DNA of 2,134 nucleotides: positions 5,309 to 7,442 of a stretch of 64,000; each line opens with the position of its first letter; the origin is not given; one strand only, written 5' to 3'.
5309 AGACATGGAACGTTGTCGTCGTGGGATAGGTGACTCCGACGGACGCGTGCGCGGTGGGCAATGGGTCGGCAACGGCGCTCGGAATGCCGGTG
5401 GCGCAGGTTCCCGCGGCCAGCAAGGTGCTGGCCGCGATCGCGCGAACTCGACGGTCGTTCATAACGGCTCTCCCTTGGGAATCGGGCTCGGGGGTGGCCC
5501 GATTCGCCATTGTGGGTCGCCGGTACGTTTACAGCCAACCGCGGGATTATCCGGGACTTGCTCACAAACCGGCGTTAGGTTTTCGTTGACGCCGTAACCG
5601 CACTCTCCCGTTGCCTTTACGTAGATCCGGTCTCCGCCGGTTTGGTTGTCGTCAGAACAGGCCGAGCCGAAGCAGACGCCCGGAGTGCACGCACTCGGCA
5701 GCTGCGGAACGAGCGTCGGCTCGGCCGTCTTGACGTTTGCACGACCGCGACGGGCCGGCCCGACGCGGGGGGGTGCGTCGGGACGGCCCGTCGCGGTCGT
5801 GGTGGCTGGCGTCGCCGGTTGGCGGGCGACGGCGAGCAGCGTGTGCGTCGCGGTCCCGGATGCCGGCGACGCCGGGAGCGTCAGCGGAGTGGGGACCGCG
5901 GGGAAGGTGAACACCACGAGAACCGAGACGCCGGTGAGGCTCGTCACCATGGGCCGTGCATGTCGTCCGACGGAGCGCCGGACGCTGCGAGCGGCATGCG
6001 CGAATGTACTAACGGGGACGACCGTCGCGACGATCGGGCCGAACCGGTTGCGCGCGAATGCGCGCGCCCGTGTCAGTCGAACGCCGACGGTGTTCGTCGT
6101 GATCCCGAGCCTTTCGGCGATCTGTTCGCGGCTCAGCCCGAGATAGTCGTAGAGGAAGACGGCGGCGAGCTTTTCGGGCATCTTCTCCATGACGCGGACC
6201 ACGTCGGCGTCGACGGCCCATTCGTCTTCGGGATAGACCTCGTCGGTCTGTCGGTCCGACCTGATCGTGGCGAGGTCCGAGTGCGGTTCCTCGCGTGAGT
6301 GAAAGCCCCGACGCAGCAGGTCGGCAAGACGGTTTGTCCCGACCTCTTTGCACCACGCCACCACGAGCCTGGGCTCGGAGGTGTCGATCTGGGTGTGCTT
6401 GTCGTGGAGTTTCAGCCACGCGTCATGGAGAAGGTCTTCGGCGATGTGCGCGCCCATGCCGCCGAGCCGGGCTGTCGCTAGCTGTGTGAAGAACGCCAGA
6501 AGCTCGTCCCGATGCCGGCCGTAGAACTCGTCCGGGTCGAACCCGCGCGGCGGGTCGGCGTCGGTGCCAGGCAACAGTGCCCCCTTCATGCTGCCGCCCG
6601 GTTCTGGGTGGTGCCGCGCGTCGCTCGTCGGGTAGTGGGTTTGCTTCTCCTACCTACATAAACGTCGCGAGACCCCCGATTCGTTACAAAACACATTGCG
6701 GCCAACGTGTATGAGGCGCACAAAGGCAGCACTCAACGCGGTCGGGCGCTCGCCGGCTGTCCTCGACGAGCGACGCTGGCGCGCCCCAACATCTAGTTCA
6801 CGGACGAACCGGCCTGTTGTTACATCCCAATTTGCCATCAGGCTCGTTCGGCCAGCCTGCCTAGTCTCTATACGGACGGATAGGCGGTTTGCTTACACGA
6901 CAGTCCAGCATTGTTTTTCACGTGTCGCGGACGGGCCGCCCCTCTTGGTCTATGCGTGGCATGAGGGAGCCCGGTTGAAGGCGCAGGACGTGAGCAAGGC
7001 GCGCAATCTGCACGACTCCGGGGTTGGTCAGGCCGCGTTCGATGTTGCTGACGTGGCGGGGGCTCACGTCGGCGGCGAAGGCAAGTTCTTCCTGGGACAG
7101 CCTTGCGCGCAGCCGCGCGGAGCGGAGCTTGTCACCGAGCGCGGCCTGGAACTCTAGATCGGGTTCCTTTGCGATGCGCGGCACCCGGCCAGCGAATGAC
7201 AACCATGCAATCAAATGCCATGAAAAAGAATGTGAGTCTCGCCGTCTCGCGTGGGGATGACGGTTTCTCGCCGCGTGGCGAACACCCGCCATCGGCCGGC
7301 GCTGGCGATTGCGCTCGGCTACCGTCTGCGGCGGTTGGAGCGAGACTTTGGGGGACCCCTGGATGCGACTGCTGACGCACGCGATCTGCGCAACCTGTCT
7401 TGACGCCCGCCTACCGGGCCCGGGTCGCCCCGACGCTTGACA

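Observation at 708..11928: Tad pilus ATPase split in its Walker A motif by an excisable element: candidate DNA-excision switch for piliation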

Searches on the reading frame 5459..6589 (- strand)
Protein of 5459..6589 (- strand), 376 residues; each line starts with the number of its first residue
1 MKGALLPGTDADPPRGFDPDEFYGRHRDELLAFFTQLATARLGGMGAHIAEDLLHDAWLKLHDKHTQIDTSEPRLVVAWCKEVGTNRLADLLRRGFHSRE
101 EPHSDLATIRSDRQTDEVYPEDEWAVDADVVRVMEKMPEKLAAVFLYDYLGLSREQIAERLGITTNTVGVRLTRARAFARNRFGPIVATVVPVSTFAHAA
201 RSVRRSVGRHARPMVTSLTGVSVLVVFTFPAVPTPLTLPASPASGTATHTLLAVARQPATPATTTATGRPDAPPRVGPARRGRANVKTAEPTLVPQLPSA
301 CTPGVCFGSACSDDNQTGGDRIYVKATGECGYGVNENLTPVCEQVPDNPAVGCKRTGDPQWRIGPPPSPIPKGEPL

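Call 7: search_protein_families(library=pfam, proteins=[window:5459-6589:-], max_evalue=0.01)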
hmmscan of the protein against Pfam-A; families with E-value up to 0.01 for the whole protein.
window:5459-6589:- (376 aa): 4 families
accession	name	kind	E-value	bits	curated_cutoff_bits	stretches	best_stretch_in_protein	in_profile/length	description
PF08281.18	Sigma70_r4_2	-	2.5e-12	46.7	25.7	1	130-177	4-52/54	Sigma-70, region 4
PF07638.17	Sigma70_ECF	-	4.3e-05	23.9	21.1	1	53-180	52-180/185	ECF sigma factor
PF13384.12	HTH_23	-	0.00045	20.4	24.6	1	139-168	6-34/50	Homeodomain-like domain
PF04542.20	Sigma70_r2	-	0.0049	17.1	24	1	47-94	20-67/71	Sigma-70 region 2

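Call 32: search_protein_families(library=phrogs, proteins=[window:5459-6589:-], max_evalue=0.01)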
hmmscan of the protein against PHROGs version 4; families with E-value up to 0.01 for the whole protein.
window:5459-6589:- (376 aa): 3 families
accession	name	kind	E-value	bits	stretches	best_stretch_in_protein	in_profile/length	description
phrog_1740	-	transcription regulation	1.1e-09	38.4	1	21-183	60-216/567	RNA polymerase sigma factor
phrog_3855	-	DNA, RNA and nucleotide metabolism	0.0027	19.1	1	137-176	65-104/115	HTH DNA binding protein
phrog_79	-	transcription regulation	0.0064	17.2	1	115-178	68-132/156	anti-termination protein Q-like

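Call 50: search_protein_families(library=ncbifam, proteins=[window:5459-6589:-], max_evalue=0.01)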
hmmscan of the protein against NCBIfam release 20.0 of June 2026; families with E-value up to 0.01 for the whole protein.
window:5459-6589:- (376 aa): 54 families (the best 25 are shown)
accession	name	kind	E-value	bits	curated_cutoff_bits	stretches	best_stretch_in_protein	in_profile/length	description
TIGR02937.1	sigma70-ECF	superfamily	7.6e-14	51.7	42.9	1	20-181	4-163/165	sigma-70 family RNA polymerase sigma factor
TIGR02985.1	Sig70_bacteroi1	subfamily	1.3e-11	45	126.4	1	22-181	6-160/162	RNA polymerase sigma-70 factor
TIGR02983.1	SigE-fam_strep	subfamily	2.5e-11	43.7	141.55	1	20-178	9-153/162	SigE family RNA polymerase sigma factor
NF058625.1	sigma_PG0214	equivalog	3.4e-11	43.1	130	1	47-183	28-161/170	GFO_1088 family ECF-type sigma factor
NF007229.0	PRK09647.1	equivalog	4.2e-11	42.6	265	1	41-182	63-201/220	RNA polymerase sigma factor SigE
TIGR02959.1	SigZ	equivalog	5.9e-10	39.2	168.65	1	47-182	19-147/170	RNA polymerase sigma factor SigZ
NF009191.0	PRK12539.1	subfamily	2.5e-09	36.9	171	1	31-174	35-170/185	sigma-70 family RNA polymerase sigma factor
NF009166.1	PRK12513.1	equivalog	3.8e-09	36.5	206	1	21-177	26-180/193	RNA polymerase sigma factor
NF009179.0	PRK12527.1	equivalog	1.8e-08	34.6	162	1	27-182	5-152/159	RNA polymerase sigma factor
NF007215.0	PRK09637.1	equivalog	8e-08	32.5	212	1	47-182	25-153/181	RNA polymerase sigma factor SigZ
NF040705.1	sigma_mbnA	exception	1.9e-07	31.1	350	1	45-206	21-180/272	methanobactin precursor domain-containing sigma factor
TIGR02943.1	Sig70_famx1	hypoth_equivalog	2.3e-07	30.8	162.2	1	134-180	129-176/188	RNA polymerase sigma-70 factor, TIGR02943 family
TIGR02950.1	SigM_subfam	subfamily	3.5e-07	30.2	147.95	1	20-177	3-152/159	RNA polymerase sigma factor, SigM family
NF007225.0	PRK09643.1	equivalog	4.2e-07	29.9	190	1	21-180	31-179/204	RNA polymerase sigma factor SigM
TIGR02989.1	Sig-70_gvs1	subfamily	5.8e-07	29.6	124.55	1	26-177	10-152/158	RNA polymerase sigma-70 factor, Rhodopirellula/Verrucomicrobium family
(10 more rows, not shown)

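Call 51: search_protein_families(library=padloc, proteins=[window:5459-6589:-], max_evalue=0.01)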
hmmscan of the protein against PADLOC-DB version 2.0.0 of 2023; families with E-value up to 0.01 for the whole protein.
window:5459-6589:- (376 aa): 0 families

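Call 62: find_encoding_contigs(protein=window:5459-6589:-, flank=10000, max_places=10)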
Protein window:5459-6589:- (376 aa): no gene with exactly this product is on record in the collection.

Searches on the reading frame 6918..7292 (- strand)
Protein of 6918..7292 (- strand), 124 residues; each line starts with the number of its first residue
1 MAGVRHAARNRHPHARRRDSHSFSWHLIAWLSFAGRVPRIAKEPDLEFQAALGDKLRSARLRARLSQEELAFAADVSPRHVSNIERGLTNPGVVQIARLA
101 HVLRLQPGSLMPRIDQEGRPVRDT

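Call 7: search_protein_families(library=pfam, proteins=[window:6918-7292:-], max_evalue=0.01)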
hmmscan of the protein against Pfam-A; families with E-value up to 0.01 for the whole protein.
window:6918-7292:- (124 aa): 3 families
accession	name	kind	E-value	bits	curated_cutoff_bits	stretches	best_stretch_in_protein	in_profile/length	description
PF13560.12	HTH_31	-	6e-12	46.1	27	1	51-110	1-60/64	Helix-turn-helix domain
PF01381.28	HTH_3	-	1.7e-11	44.4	23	1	56-107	1-52/55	Helix-turn-helix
PF13545.12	HTH_Crp_2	-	0.0066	16.8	27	0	57-96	15-55/70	Crp-like helix-turn-helix domain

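Call 32: search_protein_families(library=phrogs, proteins=[window:6918-7292:-], max_evalue=0.01)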
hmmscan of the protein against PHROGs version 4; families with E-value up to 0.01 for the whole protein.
window:6918-7292:- (124 aa): 17 families
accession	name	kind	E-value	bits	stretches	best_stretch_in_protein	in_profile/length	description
phrog_5823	-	transcription regulation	7.5e-11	42.8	1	50-111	5-67/404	transcriptional regulator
phrog_3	-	transcription regulation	8.5e-09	36.7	1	48-113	85-148/430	transcriptional repressor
phrog_2439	-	transcription regulation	1.4e-08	35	1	52-108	8-64/367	transcriptional regulator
phrog_8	-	transcription regulation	2.5e-07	31.5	1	52-118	162-223/346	transcriptional regulator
phrog_1373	-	transcription regulation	3.4e-07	31.4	1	47-105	59-117/166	transcriptional regulator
phrog_2328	-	transcription regulation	7.3e-07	30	1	47-107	10-71/128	transcriptional repressor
phrog_4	-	transcription regulation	9.2e-07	29.2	1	48-117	133-198/400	transcriptional repressor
phrog_2104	-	unknown function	3.3e-05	25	1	55-107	43-94/103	-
phrog_38027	-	transcription regulation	0.00012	23.1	1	51-111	68-128/143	transcriptional repressor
phrog_2967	-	transcription regulation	0.00027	21.5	1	51-111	10-70/225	transcriptional regulator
phrog_7396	-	unknown function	0.00098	19.8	1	41-102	5-69/227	-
phrog_7241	-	transcription regulation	0.0016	19.4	1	55-110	65-120/122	transcriptional regulator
phrog_9908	-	DNA, RNA and nucleotide metabolism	0.0021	18.3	1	49-106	11-68/282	DNA binding protein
phrog_955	-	DNA, RNA and nucleotide metabolism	0.0022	18.7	1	49-89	22-62/142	HTH DNA binding protein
phrog_3642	-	DNA, RNA and nucleotide metabolism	0.007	17.3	0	55-103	11-60/79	HTH DNA binding protein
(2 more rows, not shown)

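Call 50: search_protein_families(library=ncbifam, proteins=[window:6918-7292:-], max_evalue=0.01)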
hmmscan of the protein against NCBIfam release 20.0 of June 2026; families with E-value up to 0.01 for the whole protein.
window:6918-7292:- (124 aa): 7 families
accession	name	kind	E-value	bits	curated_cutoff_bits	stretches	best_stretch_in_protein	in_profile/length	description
NF006015.0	PRK08154.1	subfamily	4.5e-11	42.4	204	1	42-115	21-94/314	anaerobic benzoate catabolism transcriptional regulator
TIGR03070.1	couple_hipB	subfamily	3.9e-09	36.3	71.65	1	51-105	2-56/58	type II toxin-antitoxin system Y4mF family antitoxin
NF007257.0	PRK09706.1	subfamily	6.2e-06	26.1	101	1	51-111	5-65/135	transcriptional repressor DicA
NF041951.1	phage_RstR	subfamily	6e-05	23.3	80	1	52-111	3-62/108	RstR family transcriptional repressor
NF047948.1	male_kill_WMK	equivalog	0.0004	19.9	300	1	49-114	160-225/300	WO male-killing family protein Wmk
TIGR00270.2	TIGR00270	equivalog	0.0011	18.7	110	1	47-105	71-129/159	multiprotein bridging factor aMBF1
NF052403.1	ESX1TransRegEspM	equivalog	0.0071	15.3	550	1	49-85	310-346/367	ESX-1 type VII secretion system transcriptional regulator EspM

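Call 51: search_protein_families(library=padloc, proteins=[window:6918-7292:-], max_evalue=0.01)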
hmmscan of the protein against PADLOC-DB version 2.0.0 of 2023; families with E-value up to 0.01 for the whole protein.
window:6918-7292:- (124 aa): 17 families
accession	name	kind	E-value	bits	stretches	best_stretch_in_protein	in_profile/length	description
PDLC02926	HTH_VI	-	3.8e-09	34.7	1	52-111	2-61/92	-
PDLC03665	Control_protein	-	4.6e-09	34.4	1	51-111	8-69/77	control protein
PDLC04142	capH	-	5.5e-09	35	1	49-117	4-72/103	capH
PDLC03664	Control_protein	-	1.2e-07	30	1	52-110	14-72/74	control protein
PDLC03949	RmrA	-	4e-07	27.2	1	54-106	5-57/363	-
PDLC03952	RmrA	-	8.1e-07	26.2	1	51-107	22-77/395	-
PDLC03954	RmrA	-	2.3e-06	24.8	1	53-108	12-67/380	-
PDLC03946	RmrA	-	8.6e-06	22.7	1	54-104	5-55/357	-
PDLC03955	RmrA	-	3.7e-05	21.1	1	54-105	23-74/371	-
PDLC03951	RmrA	-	9.2e-05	19.6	1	53-112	10-69/400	-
PDLC03947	RmrA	-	0.00012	19.1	1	48-105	8-65/383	-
PDLC03666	Control_protein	-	0.00028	19.3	1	51-105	6-60/77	control protein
PDLC03944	RmrA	-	0.00038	17.6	1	53-104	8-59/384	-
PDLC03943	RmrA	-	0.00058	17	1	53-108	4-59/370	-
PDLC03956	RmrA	-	0.0068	13.5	1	52-115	9-73/399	-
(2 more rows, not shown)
